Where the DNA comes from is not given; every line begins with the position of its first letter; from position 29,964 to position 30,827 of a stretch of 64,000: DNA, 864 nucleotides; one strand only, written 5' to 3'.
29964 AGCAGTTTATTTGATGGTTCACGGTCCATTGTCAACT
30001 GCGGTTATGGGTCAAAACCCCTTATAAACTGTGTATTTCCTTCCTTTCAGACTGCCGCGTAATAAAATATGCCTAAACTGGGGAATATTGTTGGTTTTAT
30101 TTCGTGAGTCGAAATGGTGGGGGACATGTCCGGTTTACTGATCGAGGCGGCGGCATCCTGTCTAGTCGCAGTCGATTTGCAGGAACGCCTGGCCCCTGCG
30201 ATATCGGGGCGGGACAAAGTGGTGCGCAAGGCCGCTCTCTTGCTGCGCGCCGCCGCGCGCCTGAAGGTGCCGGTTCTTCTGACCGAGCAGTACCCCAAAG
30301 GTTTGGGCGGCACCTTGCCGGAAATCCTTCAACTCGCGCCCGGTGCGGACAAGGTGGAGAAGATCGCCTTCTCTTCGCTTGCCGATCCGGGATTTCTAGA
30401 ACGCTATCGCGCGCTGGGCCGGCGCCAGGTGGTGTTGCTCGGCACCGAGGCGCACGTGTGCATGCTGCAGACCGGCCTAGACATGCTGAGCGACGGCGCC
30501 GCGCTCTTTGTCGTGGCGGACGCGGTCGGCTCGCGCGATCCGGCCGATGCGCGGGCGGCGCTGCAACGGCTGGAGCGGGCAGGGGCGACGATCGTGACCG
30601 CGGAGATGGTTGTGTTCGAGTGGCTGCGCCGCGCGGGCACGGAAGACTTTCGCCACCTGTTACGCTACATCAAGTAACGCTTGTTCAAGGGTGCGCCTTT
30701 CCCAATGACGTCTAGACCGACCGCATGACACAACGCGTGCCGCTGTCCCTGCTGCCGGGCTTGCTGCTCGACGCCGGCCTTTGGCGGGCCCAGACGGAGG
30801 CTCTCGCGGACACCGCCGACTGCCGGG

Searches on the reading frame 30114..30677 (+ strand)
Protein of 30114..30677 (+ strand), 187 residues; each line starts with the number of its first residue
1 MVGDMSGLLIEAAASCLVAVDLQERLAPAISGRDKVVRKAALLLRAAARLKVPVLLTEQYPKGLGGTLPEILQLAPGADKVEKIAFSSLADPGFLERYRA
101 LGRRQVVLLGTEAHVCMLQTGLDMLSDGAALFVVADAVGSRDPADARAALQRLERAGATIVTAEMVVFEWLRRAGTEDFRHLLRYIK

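Call 43: search_protein_families(library=pfam, proteins=[window:30114-30677:+], max_evalue=0.00001)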
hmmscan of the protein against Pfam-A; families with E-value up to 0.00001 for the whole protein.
window:30114-30677:+ (187 aa): 1 family
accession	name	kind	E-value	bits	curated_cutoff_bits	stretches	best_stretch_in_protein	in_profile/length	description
PF00857.26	Isochorismatase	-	8.2e-29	101.3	27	1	15-164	1-174/175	Isochorismatase domain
